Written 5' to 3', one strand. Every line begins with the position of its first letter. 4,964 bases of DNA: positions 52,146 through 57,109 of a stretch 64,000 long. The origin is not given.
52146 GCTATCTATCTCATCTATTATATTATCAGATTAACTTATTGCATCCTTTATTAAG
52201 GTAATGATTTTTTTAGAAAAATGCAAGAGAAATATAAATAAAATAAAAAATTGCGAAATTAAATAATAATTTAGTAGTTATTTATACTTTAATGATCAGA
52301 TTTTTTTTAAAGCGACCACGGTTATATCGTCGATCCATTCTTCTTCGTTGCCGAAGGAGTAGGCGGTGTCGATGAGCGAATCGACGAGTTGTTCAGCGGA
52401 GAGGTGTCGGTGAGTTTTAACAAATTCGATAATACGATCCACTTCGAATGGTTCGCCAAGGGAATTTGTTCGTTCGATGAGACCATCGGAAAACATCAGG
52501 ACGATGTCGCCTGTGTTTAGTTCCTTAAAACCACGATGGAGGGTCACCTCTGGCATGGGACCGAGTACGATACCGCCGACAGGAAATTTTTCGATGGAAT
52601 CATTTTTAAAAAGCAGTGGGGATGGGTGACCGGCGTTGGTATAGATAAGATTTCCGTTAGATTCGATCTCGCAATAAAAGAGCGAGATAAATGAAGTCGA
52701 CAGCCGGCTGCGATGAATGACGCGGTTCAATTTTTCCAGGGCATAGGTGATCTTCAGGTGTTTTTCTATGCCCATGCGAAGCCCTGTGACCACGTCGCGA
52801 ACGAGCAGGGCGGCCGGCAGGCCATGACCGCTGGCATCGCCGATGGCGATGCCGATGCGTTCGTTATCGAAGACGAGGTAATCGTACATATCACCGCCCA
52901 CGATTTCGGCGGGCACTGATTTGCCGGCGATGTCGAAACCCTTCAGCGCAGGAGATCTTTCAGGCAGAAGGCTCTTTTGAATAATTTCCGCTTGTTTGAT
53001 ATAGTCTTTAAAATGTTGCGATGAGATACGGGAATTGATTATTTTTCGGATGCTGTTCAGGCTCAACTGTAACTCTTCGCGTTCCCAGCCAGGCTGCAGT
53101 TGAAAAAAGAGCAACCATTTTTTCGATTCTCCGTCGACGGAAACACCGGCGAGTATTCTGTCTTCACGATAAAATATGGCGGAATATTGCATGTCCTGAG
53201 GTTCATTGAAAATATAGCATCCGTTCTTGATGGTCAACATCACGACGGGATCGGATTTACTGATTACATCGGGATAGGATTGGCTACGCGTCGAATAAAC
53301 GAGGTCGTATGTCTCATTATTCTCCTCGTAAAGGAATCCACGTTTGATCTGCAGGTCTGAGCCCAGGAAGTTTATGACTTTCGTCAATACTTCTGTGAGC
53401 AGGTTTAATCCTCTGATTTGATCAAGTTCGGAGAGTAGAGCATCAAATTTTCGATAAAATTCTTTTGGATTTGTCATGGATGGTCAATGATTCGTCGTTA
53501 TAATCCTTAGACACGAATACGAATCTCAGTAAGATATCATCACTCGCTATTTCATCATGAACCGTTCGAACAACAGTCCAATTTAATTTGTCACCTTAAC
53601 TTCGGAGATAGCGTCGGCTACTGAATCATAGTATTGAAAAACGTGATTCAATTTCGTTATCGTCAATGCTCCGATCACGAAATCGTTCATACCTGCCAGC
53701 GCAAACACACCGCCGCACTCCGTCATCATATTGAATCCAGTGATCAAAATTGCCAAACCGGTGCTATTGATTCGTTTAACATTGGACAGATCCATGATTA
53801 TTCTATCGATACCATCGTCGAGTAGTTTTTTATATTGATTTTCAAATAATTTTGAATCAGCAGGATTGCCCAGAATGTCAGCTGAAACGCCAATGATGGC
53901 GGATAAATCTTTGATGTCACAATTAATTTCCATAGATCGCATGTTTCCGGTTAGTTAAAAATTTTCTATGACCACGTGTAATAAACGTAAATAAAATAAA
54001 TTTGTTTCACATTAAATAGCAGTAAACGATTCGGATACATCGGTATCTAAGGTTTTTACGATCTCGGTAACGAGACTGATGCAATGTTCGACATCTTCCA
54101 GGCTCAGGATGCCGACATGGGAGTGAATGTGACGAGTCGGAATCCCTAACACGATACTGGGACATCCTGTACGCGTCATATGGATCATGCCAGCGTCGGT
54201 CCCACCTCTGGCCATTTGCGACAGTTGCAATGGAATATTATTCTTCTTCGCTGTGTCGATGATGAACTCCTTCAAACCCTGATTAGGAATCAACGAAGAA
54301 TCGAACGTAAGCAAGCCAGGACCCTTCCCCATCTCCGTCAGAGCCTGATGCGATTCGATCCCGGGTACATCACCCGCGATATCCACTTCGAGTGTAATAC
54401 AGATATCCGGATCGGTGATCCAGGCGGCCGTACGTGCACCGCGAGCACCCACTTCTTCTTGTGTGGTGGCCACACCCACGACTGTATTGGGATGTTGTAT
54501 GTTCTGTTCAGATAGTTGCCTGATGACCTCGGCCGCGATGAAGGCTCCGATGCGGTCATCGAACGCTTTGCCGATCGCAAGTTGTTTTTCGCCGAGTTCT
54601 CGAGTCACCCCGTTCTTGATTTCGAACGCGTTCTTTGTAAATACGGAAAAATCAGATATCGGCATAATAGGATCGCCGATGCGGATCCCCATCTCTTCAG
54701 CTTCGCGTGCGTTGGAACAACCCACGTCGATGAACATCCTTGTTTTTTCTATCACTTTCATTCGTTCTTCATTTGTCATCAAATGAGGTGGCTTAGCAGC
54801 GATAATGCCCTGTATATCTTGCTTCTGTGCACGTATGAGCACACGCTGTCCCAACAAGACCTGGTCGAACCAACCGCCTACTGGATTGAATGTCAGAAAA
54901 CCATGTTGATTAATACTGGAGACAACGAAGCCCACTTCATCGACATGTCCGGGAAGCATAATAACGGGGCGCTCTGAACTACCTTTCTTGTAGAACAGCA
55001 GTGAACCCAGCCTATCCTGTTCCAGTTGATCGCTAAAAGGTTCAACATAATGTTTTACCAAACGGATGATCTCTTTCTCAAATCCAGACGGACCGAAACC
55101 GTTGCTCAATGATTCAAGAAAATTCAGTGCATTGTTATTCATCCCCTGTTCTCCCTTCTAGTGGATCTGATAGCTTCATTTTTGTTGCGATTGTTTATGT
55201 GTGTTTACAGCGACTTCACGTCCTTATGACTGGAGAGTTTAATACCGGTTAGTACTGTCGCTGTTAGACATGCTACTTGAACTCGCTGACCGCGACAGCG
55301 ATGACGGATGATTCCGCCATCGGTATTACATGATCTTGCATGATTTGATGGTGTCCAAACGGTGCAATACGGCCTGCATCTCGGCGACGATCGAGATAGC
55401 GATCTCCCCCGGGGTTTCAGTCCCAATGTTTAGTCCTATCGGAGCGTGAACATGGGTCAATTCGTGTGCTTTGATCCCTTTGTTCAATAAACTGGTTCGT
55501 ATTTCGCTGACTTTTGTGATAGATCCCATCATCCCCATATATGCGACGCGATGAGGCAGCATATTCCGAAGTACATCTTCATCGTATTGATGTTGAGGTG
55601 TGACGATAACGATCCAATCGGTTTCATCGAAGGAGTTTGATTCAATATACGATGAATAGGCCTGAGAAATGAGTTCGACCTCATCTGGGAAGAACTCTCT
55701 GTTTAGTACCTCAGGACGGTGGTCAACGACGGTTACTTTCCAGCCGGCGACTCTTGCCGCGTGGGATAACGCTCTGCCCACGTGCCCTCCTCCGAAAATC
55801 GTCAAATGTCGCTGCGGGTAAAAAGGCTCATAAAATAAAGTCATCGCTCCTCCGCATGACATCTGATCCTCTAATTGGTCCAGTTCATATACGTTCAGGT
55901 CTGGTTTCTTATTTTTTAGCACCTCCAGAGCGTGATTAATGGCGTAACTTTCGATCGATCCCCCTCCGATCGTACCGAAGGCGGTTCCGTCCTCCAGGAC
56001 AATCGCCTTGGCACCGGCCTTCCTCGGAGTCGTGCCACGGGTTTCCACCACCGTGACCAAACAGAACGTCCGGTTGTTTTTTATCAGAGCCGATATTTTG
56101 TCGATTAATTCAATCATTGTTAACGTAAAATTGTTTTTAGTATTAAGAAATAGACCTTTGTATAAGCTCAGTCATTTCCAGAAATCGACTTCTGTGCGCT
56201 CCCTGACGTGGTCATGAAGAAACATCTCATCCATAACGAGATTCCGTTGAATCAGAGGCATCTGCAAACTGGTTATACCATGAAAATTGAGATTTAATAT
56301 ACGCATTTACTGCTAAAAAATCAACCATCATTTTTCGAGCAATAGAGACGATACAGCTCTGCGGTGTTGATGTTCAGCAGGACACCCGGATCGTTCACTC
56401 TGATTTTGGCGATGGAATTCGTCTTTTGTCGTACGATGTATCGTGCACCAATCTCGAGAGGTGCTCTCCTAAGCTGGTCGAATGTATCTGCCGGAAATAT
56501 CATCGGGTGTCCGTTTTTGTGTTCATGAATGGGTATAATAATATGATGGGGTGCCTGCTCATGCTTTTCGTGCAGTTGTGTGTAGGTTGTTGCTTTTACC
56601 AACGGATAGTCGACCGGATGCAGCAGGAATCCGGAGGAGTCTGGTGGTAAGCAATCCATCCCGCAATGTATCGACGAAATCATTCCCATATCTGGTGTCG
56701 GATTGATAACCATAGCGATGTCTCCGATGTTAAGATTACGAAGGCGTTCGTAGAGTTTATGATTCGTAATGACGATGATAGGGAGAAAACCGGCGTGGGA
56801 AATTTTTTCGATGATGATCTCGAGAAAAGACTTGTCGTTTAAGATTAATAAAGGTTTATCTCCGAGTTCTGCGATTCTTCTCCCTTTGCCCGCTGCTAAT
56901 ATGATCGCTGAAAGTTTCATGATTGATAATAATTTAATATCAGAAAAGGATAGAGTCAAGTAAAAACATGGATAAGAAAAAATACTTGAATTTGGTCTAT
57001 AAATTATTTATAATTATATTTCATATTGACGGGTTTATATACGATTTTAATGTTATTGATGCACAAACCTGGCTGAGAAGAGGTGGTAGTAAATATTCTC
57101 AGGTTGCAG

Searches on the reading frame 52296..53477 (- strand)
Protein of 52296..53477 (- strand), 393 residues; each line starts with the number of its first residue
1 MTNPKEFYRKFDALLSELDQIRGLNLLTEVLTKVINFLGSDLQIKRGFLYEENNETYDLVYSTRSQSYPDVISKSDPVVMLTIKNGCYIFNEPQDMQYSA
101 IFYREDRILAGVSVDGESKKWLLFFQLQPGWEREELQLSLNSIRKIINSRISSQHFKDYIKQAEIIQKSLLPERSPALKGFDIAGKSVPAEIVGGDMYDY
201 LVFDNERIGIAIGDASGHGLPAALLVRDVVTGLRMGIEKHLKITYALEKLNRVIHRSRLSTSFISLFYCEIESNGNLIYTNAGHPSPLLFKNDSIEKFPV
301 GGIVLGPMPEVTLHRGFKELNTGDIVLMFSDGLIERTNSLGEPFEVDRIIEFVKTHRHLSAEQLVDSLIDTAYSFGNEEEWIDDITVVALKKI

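Call 20: search_protein_families(library=pfam, proteins=[window:52296-53477:-], max_evalue=0.001)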
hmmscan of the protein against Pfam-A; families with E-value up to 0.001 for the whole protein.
window:52296-53477:- (393 aa): 1 family
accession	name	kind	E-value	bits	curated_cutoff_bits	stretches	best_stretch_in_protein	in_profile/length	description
PF07228.17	SpoIIE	-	1.2e-36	126.9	25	1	205-391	2-190/192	Stage II sporulation protein E (SpoIIE)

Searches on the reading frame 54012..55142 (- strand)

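Call 20: search_protein_families(library=pfam, proteins=[window:54012-55142:-], max_evalue=0.001)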
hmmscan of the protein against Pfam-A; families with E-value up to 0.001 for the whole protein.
window:54012-55142:- (376 aa): 4 families
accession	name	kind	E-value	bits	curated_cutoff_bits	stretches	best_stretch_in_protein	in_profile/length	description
PF05343.19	Peptidase_M42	-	5.4e-92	308.4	23.2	1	46-357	1-292/292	M42 glutamyl aminopeptidase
PF01546.33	Peptidase_M20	-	1.4e-09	38.6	24.6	1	193-363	33-205/206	Peptidase family M20/M25/M40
PF02127.20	Peptidase_M18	-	1.3e-06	28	24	0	294-357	361-427/432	Aminopeptidase I zinc metalloprotease (M18)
PF04389.22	Peptidase_M28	-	0.00057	20.1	21.3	0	193-240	30-77/193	Peptidase family M28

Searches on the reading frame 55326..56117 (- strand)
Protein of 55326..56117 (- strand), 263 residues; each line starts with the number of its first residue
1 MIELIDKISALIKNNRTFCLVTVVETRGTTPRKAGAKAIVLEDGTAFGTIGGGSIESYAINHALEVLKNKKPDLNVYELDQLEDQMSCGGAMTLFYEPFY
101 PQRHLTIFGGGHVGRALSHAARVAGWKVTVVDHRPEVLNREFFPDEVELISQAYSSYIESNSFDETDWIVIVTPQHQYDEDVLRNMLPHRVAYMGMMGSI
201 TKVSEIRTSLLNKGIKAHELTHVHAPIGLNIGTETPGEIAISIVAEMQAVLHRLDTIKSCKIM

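Call 20: search_protein_families(library=pfam, proteins=[window:55326-56117:-], max_evalue=0.001)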
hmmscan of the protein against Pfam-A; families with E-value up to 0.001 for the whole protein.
window:55326-56117:- (263 aa): 4 families
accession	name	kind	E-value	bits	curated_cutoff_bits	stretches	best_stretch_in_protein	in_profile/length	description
PF13478.12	XdhC_C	-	2.3e-39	135.2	29.7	1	105-247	1-125/125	XdhC Rossmann domain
PF02625.21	XdhC_CoxI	-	1.8e-21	76.2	24.3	1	12-74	2-64/68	XdhC and CoxI family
PF07992.20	Pyr_redox_2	-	0.0004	20.3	26.1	1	101-148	142-186/291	Pyridine nucleotide-disulphide oxidoreductase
PF13241.12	NAD_binding_7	-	0.00068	20.6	22.1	0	102-186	7-82/104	Putative NAD(P)-binding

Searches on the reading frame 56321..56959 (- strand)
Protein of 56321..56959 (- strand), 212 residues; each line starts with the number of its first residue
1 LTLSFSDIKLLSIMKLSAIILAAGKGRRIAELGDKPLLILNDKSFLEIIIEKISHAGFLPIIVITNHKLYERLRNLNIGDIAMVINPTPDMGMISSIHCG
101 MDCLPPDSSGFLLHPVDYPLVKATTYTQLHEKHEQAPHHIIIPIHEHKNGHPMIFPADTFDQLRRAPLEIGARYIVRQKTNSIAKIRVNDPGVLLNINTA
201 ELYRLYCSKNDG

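Call 20: search_protein_families(library=pfam, proteins=[window:56321-56959:-], max_evalue=0.001)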
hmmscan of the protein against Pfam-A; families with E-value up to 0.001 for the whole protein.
window:56321-56959:- (212 aa): 3 families
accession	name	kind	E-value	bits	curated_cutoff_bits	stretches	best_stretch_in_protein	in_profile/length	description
PF12804.13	NTP_transf_3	-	1.7e-31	110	27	1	18-179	1-157/160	MobA-like NTP transferase domain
PF00483.29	NTP_transferase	-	1.7e-05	25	21.2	1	18-138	2-129/245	Nucleotidyl transferase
PF01128.25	IspD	-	0.00015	22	27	1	17-137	2-121/221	2-C-methyl-D-erythritol 4-phosphate cytidylyltransferase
